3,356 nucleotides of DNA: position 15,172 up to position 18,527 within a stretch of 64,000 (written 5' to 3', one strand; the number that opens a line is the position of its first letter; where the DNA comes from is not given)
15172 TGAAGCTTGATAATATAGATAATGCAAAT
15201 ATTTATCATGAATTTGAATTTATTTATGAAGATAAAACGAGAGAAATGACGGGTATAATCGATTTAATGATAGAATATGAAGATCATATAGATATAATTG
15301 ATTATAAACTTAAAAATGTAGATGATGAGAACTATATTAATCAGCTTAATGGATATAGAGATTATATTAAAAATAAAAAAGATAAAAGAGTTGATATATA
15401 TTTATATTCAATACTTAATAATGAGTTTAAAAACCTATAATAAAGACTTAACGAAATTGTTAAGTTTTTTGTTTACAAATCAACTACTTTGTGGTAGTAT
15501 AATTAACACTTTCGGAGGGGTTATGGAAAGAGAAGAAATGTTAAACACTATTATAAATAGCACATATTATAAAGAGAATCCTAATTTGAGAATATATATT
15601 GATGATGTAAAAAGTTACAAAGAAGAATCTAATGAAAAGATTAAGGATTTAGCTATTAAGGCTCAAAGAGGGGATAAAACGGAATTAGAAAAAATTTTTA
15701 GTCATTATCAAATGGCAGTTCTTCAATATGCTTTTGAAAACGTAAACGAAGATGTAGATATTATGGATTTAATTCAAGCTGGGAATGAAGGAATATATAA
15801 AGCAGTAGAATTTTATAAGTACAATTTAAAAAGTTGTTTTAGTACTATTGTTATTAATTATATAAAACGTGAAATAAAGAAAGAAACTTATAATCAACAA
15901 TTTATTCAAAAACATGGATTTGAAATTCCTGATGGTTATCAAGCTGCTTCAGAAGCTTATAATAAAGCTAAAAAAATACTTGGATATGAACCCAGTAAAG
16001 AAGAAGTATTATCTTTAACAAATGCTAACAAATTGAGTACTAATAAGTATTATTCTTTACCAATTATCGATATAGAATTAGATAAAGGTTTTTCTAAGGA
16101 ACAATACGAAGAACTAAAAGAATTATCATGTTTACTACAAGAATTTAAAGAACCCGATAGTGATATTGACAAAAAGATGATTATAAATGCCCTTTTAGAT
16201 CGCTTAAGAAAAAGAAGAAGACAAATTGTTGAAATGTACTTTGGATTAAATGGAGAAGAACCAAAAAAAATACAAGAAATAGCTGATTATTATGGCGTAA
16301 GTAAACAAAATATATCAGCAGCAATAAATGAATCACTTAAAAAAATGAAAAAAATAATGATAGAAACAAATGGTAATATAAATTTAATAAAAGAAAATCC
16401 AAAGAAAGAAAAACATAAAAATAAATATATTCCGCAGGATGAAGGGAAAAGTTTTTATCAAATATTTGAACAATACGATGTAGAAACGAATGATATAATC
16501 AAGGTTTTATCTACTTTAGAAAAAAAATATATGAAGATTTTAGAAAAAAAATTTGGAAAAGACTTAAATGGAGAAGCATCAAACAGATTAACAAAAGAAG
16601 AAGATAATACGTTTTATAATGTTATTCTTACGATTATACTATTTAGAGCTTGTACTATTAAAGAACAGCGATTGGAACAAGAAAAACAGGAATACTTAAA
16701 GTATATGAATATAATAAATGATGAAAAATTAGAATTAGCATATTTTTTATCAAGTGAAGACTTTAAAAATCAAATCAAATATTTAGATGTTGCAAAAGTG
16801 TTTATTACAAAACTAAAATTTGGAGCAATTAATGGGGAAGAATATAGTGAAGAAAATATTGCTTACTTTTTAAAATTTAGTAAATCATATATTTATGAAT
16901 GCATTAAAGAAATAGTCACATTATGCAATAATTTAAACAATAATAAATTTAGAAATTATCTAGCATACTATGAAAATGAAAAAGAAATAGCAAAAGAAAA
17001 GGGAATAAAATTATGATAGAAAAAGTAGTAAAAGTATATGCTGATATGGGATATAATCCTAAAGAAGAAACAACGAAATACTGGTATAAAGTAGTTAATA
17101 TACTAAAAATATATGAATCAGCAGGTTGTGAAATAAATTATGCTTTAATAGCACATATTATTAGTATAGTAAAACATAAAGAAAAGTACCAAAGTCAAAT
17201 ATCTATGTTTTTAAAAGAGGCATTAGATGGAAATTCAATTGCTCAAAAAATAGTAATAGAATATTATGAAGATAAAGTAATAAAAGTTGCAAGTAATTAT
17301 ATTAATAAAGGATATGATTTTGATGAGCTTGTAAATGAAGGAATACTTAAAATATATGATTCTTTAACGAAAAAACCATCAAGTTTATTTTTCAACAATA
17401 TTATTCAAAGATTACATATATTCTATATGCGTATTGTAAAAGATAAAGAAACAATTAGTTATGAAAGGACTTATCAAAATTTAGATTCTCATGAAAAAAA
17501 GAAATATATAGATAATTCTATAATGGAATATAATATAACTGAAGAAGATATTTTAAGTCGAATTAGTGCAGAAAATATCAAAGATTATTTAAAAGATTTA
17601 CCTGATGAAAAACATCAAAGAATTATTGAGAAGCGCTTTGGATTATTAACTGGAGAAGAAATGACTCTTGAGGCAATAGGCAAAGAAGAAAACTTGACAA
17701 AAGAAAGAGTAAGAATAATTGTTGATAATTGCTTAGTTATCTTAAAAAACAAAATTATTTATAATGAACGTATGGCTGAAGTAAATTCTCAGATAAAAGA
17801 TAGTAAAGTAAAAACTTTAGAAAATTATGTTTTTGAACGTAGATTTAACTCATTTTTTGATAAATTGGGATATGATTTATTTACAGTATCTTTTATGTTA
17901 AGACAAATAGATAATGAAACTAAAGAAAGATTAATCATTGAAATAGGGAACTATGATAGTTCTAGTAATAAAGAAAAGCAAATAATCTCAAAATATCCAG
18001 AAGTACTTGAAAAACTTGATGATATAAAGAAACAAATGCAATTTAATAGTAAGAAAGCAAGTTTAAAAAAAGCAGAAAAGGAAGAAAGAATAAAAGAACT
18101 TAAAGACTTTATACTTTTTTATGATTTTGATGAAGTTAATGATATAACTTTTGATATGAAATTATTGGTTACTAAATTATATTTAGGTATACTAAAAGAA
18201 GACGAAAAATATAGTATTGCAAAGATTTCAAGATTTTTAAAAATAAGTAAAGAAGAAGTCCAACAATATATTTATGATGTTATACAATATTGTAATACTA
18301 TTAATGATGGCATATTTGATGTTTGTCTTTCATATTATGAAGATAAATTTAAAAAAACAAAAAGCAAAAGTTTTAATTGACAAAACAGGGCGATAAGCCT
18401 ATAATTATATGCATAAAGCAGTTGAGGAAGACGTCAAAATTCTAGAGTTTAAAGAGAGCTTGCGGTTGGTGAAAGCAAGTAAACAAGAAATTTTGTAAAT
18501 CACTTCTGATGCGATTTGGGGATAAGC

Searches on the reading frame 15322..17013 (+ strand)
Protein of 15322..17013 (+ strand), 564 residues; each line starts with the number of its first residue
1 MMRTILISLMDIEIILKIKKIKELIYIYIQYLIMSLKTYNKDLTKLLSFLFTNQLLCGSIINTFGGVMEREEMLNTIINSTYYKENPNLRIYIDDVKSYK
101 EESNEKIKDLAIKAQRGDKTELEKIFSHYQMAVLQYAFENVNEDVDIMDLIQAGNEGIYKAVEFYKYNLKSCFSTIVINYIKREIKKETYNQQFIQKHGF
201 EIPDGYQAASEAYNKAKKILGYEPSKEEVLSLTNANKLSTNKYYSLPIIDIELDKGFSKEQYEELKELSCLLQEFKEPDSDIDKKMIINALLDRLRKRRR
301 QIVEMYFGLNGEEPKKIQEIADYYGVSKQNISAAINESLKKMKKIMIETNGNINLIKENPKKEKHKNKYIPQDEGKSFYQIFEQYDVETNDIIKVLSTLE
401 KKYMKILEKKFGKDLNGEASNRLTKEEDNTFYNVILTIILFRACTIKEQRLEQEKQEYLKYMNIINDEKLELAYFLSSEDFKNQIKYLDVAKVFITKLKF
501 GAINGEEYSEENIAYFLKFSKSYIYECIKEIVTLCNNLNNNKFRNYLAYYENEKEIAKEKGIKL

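Call 62: search_protein_families(library=pfam, proteins=[window:15322-17013:+], max_evalue=0.001)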
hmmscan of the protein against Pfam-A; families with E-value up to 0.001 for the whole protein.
window:15322-17013:+ (564 aa): 2 families
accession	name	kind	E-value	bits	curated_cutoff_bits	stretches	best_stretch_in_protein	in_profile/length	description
PF04545.22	Sigma70_r4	-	3e-08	33.5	24.1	1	291-344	1-50/50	Sigma-70, region 4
PF04542.20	Sigma70_r2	-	4.2e-06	26.9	24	1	126-188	2-68/71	Sigma-70 region 2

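Call 63: search_protein_families(library=padloc, proteins=[window:15322-17013:+], max_evalue=0.001)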
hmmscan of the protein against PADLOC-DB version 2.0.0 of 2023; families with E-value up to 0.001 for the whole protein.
window:15322-17013:+ (564 aa): 1 family
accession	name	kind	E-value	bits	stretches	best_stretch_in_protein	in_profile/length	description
PDLC02203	MzaA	-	1.1e-08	31.8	1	137-343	446-656/683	-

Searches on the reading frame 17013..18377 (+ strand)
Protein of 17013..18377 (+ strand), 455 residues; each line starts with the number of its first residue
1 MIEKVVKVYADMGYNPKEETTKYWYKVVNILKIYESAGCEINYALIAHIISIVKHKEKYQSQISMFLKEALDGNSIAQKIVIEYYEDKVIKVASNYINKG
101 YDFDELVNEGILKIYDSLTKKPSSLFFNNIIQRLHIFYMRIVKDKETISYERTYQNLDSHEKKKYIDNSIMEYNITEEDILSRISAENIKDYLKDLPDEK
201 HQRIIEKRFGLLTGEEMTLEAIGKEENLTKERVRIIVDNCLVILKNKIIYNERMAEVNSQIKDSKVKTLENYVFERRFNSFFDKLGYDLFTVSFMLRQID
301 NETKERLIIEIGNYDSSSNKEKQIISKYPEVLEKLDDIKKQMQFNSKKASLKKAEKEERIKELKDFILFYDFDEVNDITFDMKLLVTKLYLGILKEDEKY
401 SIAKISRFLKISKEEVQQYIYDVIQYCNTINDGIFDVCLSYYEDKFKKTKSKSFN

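Call 46: search_protein_families(library=ncbifam, proteins=[window:17013-18377:+], max_evalue=0.01)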
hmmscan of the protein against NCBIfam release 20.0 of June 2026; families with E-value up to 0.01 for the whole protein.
window:17013-18377:+ (455 aa): 21 families
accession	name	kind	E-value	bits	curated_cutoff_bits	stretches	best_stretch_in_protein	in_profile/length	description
TIGR02394.1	rpoS_proteo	equivalog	1.1e-16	61.2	378.7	2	178-249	205-275/285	RNA polymerase sigma factor RpoS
NF004207.0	PRK05657.1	equivalog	1.9e-15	57.1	394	1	186-248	256-317/329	RNA polymerase sigma factor RpoS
TIGR02937.1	sigma70-ECF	superfamily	1e-11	44.8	42.9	1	81-247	6-164/165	sigma-70 family RNA polymerase sigma factor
TIGR02997.1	Sig70-cyanoRpoD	subfamily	3.4e-11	43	384.5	1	176-244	230-297/298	RNA polymerase sigma factor, RpoD/SigA family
NF004615.0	PRK05949.1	subfamily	1.5e-10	40.5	530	1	184-246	255-316/327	RNA polymerase sigma factor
TIGR02393.1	RpoD_Cterm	equivalog_domain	2.3e-10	40.5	354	1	144-247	127-227/238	RNA polymerase sigma factor RpoD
NF041931.2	MzaA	equivalog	4.9e-10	38.9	800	1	149-246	607-703/726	MZA anti-phage system associated sigma-70 family RNA polymerase sigma factor MzaA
NF005785.0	PRK07598.1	equivalog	9.5e-10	37.9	554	1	174-244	328-398/415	RNA polymerase sigma factor SigC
NF005642.0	PRK07405.1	subfamily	2.5e-09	36.8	524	1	186-246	248-307/318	RNA polymerase sigma factor SigD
NF005920.0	PRK07921.1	subfamily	1e-08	34.6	464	1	172-246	243-316/328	RNA polymerase sigma factor SigB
NF004562.0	PRK05901.1-4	equivalog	3.4e-07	29.1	779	1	187-248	484-544/571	RNA polymerase sigma factor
NF006666.0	PRK09210.1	equivalog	3.7e-07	29.8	572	1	178-242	291-354/370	RNA polymerase sigma factor RpoD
NF005693.0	PRK07500.1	equivalog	5.2e-06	25.8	315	1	155-253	183-282/289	RNA polymerase factor sigma-32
NF009195.0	PRK12543.1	subfamily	9.1e-06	25.3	197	1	61-209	5-144/192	RNA polymerase sigma factor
NF004208.0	PRK05658.1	equivalog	9.8e-06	24.8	555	1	180-245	553-617/631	RNA polymerase sigma factor RpoD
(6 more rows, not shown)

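Call 62: search_protein_families(library=pfam, proteins=[window:17013-18377:+], max_evalue=0.001)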
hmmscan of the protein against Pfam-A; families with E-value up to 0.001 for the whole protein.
window:17013-18377:+ (455 aa): 1 family
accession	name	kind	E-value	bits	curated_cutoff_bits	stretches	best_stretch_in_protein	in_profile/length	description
PF04545.22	Sigma70_r4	-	1e-09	38.2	24.1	1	198-245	6-49/50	Sigma-70, region 4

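Call 63: search_protein_families(library=padloc, proteins=[window:17013-18377:+], max_evalue=0.001)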
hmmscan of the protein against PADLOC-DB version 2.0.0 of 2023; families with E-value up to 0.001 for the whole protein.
window:17013-18377:+ (455 aa): 1 family
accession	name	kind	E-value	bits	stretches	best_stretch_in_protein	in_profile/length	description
PDLC02203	MzaA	-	6.6e-06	22.6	1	189-245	601-656/683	-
